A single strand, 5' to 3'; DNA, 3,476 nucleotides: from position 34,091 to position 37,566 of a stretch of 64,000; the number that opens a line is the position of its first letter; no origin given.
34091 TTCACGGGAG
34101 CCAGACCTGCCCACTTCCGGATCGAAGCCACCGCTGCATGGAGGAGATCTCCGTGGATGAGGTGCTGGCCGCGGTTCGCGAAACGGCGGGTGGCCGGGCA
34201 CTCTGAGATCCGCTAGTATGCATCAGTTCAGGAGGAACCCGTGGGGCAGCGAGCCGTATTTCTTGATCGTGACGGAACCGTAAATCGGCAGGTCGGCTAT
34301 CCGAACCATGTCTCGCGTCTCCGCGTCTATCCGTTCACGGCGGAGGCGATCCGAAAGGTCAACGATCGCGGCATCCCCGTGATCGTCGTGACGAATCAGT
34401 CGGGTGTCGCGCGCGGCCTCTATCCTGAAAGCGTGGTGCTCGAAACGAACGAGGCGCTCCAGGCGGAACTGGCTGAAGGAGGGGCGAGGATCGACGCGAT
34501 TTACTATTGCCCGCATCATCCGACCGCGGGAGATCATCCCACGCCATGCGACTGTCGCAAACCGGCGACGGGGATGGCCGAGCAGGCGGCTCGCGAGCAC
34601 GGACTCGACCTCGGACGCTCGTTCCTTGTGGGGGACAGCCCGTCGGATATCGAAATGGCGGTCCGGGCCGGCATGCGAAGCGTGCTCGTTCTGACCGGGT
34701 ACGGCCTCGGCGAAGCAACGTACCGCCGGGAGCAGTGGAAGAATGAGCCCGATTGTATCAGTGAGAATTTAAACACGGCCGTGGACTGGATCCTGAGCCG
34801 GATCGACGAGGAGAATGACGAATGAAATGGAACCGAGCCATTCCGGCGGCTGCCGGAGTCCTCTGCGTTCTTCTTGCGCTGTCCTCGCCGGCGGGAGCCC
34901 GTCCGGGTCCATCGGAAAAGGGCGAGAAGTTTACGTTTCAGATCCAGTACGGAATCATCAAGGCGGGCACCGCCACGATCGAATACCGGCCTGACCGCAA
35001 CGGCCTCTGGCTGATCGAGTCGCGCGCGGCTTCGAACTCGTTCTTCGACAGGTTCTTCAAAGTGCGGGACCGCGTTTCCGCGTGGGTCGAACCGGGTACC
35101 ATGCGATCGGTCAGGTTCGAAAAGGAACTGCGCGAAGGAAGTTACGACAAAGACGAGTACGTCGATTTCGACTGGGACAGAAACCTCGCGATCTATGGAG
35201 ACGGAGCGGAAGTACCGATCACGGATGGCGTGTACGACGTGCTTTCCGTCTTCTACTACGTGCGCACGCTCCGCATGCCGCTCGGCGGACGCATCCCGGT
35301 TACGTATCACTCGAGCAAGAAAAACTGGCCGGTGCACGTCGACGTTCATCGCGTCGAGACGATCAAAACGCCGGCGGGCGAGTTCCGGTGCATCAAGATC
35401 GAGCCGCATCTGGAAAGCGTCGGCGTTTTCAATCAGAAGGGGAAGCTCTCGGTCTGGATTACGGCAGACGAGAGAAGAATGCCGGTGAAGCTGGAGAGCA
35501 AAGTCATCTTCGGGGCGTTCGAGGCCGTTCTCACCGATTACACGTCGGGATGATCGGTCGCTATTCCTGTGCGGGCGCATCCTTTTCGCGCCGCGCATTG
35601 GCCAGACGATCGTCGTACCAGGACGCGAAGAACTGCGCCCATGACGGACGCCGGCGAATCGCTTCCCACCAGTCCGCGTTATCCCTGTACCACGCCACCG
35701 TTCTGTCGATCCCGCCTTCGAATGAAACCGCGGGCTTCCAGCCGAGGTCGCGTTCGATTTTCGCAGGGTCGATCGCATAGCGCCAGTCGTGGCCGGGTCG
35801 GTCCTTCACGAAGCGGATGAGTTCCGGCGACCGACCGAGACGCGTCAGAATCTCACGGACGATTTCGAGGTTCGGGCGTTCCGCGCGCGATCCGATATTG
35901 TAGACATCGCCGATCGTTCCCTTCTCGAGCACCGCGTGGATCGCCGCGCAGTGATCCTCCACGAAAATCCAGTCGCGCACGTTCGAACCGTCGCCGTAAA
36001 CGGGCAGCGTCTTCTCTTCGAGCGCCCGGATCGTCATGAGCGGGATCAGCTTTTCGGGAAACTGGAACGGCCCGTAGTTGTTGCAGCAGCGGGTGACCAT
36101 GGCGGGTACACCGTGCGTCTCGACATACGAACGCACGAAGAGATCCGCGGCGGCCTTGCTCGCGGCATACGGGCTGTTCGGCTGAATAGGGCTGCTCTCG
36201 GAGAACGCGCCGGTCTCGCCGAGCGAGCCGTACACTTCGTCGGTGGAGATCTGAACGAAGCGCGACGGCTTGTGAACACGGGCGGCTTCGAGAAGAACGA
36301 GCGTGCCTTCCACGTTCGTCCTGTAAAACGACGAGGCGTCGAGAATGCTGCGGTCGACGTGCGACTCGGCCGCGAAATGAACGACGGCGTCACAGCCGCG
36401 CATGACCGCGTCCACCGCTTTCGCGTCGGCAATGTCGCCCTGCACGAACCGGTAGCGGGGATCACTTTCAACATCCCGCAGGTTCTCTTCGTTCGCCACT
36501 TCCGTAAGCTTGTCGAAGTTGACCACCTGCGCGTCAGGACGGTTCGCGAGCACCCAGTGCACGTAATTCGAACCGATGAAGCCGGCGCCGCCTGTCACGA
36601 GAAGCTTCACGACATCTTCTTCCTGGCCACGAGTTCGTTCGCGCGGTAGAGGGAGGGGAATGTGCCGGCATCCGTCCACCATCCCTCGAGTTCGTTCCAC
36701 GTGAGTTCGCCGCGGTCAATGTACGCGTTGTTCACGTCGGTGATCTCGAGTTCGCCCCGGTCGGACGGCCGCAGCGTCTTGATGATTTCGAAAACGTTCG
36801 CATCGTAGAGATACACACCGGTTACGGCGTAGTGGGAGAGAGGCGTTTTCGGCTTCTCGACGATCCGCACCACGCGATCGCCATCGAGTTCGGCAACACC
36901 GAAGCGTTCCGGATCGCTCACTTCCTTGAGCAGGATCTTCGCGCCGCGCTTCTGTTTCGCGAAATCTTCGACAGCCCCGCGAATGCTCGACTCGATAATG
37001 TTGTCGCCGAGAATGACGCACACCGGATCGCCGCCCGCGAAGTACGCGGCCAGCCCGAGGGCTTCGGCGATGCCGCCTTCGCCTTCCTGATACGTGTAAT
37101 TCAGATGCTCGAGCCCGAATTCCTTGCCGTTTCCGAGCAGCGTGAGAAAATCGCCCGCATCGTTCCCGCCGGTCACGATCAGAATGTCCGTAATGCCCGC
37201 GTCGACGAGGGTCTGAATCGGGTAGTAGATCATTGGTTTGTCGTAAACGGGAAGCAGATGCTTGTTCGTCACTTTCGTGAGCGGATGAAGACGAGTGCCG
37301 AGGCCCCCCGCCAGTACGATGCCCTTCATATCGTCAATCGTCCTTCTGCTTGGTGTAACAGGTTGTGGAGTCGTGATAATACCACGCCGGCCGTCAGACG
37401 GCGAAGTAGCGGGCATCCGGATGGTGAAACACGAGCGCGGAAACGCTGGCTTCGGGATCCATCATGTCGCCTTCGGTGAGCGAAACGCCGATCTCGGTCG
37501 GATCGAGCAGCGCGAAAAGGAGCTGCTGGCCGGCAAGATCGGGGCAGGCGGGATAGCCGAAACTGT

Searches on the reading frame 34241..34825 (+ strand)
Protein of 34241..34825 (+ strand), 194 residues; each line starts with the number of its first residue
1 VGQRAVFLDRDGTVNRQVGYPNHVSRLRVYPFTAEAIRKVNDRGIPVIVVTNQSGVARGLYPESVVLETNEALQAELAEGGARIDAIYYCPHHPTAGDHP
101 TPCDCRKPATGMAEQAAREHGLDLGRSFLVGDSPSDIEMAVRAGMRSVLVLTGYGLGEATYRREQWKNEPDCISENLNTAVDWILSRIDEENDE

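Call 64: search_protein_families(library=pfam, proteins=[window:34241-34825:+], max_evalue=0.00001)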
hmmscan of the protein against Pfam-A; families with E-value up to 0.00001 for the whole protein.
window:34241-34825:+ (194 aa): 4 families
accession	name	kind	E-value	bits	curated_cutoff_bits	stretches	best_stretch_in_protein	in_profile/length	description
PF13242.12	Hydrolase_like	-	2.7e-16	59.7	22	1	105-179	2-74/75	HAD-hyrolase-like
PF13419.12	HAD_2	-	4.9e-08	33.7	23.8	1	106-150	134-178/178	Haloacid dehalogenase-like hydrolase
PF00702.32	Hydrolase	-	6.8e-08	33.6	26.4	1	26-144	96-191/191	haloacid dehalogenase-like hydrolase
PF12710.13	HAD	-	1.5e-06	29.2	27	0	29-140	86-188/189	haloacid dehalogenase-like hydrolase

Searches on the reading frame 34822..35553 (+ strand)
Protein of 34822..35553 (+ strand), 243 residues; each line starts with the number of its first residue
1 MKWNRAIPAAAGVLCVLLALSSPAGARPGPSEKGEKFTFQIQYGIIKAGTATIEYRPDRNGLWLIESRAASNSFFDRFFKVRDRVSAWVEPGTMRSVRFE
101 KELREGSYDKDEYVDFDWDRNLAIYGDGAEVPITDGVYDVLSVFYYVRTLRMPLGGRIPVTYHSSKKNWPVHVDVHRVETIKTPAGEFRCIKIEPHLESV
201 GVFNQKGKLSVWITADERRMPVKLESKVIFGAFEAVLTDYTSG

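Call 64: search_protein_families(library=pfam, proteins=[window:34822-35553:+], max_evalue=0.00001)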
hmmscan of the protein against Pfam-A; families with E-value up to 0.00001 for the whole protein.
window:34822-35553:+ (243 aa): 1 family
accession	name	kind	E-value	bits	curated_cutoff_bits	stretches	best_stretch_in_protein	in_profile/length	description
PF11306.15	DUF3108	-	1.3e-41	143.2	26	1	38-238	1-209/209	Protein of unknown function (DUF3108)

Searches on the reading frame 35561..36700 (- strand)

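Call 64: search_protein_families(library=pfam, proteins=[window:35561-36700:-], max_evalue=0.00001)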
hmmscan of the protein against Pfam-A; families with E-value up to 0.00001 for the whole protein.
window:35561-36700:- (379 aa): 7 families
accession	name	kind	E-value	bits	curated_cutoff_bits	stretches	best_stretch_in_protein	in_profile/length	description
PF16363.11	GDP_Man_Dehyd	-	1.1e-82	278.6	27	1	34-333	1-331/332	GDP-mannose 4,6 dehydratase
PF01370.27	Epimerase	-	2.2e-69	234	20.9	1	34-270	2-240/240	NAD dependent epimerase/dehydratase family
PF01073.25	3Beta_HSD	-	1.7e-20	73.6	22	1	34-251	1-222/280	3-beta hydroxysteroid dehydrogenase/isomerase family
PF02719.21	Polysacc_synt_2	-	5.3e-16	59.1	20.2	1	33-157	1-132/293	Polysaccharide biosynthesis protein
PF04321.23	RmlD_sub_bind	-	5.8e-16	58.9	27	1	32-291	2-234/287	RmlD substrate binding domain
PF07993.18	NAD_binding_4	-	6.4e-13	48.9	20.1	1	35-205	1-204/258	Male sterility protein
PF13460.12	NAD_binding_10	-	7.1e-12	46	27.2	1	37-190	1-132/184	NAD(P)H-binding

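Call 75: search_protein_families(library=ncbifam, proteins=[window:35561-36700:-], max_evalue=0.00001)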
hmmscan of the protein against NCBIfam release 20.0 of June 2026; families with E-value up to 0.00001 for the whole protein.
window:35561-36700:- (379 aa): 29 families (the best 25 are shown)
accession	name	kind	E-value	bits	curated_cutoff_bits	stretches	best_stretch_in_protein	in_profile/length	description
TIGR01181.1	dTDP_gluc_dehyt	equivalog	7.1e-141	468.9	365.1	1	32-348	1-321/321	dTDP-glucose 4,6-dehydratase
NF007490.0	PRK10084.1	subfamily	3.6e-104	348.6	649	1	31-350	1-346/361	dTDP-glucose 4,6-dehydratase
NF007582.0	PRK10217.1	equivalog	2.7e-98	329.3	698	1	32-349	3-342/355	dTDP-glucose 4,6-dehydratase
TIGR04180.1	EDH_00030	hypoth_equivalog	4.9e-45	153.9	475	1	34-324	2-295/297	NAD-dependent 4,6-dehydratase LegB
TIGR01179.1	galE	equivalog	2.6e-40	138.3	262.3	1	32-341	1-328/332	UDP-glucose 4-epimerase GalE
TIGR02622.1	CDP_4_6_dhtase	equivalog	3.4e-28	98.8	278.45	1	32-341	6-333/352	CDP-glucose 4,6-dehydratase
NF007956.0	PRK10675.1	subfamily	1.1e-24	87.2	394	1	32-340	2-331/338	UDP-glucose 4-epimerase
TIGR02197.1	heptose_epim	equivalog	1.8e-24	86.5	274.6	1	33-339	1-314/316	ADP-glyceromanno-heptose 6-epimerase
NF042422.1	oxyalk_red_OleD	equivalog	2e-24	86.5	580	1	32-281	2-243/329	2-alkyl-3-oxoalkanoate reductase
TIGR03466.1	HpnA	hypoth_equivalog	1e-22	80.5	367.65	1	32-272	2-231/327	hopanoid-associated sugar epimerase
NF011728.1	PRK15181.1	equivalog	1e-21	77.4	760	1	32-341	17-340/348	Vi polysaccharide biosynthesis UDP-N-acetylglucosaminuronic acid C-4 epimerase TviC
NF043036.1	ErythonDh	equivalog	9.5e-19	67.7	325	1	32-194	2-165/321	D-erythronate dehydrogenase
NF042423.1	oxyalk_red_Shew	equivalog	4.8e-17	62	580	1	28-251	6-214/331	2-alkyl-3-oxoalkanoate reductase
TIGR01472.1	gmd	equivalog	1.8e-15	57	415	1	81-265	54-246/342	GDP-mannose 4,6-dehydratase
TIGR03589.1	PseB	equivalog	3e-15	56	407.75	1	32-157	6-129/324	UDP-N-acetylglucosamine 4,6-dehydratase (inverting)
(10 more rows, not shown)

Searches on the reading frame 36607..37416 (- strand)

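Call 75: search_protein_families(library=ncbifam, proteins=[window:36607-37416:-], max_evalue=0.00001)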
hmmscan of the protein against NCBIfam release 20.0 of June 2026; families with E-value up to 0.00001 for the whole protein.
window:36607-37416:- (269 aa): 28 families (the best 25 are shown)
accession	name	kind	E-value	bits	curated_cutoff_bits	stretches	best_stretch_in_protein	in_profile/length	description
TIGR01207.1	rmlA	equivalog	2.5e-74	250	360.65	1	31-264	1-237/286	glucose-1-phosphate thymidylyltransferase RfbA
TIGR01208.1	rmlA_long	equivalog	4.1e-72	243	320.25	1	31-264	1-235/353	glucose-1-phosphate thymidylyltransferase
NF012024.0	PRK15480.1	equivalog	4e-63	213.2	588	1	30-264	4-241/292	glucose-1-phosphate thymidylyltransferase RfbA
TIGR03992.1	Arch_glmU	subfamily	5.1e-47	160.6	292.1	1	30-264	1-228/393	bifunctional sugar-1-phosphate nucleotidylyltransferase/acetyltransferase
NF041313.1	UDPGP_AglF_Halo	equivalog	6.2e-38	130.5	400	1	30-259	1-230/234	UTP--glucose-1-phosphate uridylyltransferase AglF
NF041173.1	Sug_nt_acttase_Thmprot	equivalog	2e-30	106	600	1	30-262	1-226/405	bifunctional sugar-1-phosphate nucleotidylyltransferase/acetyltransferase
TIGR01099.1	galU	equivalog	2e-29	103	326.8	2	104-252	95-254/261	UTP--glucose-1-phosphate uridylyltransferase GalU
NF045761.1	NAMPUrTaseMurU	equivalog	5e-22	78.9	250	1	30-260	1-224/226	N-acetylmuramate alpha-1-phosphate uridylyltransferase MurU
NF052502.1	man1P_GTase_Rv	exception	5.8e-22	78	440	1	32-217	3-187/352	mannose-1-phosphate guanylyltransferase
NF009928.0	PRK13389.1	equivalog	8.2e-18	64.6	548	1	31-83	10-62/302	UTP--glucose-1-phosphate uridylyltransferase GalU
TIGR02623.1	G1P_cyt_trans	equivalog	3.3e-16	59.5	300.25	2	126-254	116-236/255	glucose-1-phosphate cytidylyltransferase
NF003670.0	PRK05293.1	equivalog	1.1e-14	54.2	470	1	29-263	4-259/382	glucose-1-phosphate adenylyltransferase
TIGR02091.1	glgC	equivalog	1.7e-13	50.4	424.9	1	131-262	115-259/364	glucose-1-phosphate adenylyltransferase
NF007516.0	PRK10122.1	equivalog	5.2e-13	48.8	534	1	29-83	3-57/297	UTP--glucose-1-phosphate uridylyltransferase GalF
TIGR01105.1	galF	equivalog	7.3e-12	45.1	659.2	1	29-83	3-57/297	GalU regulator GalF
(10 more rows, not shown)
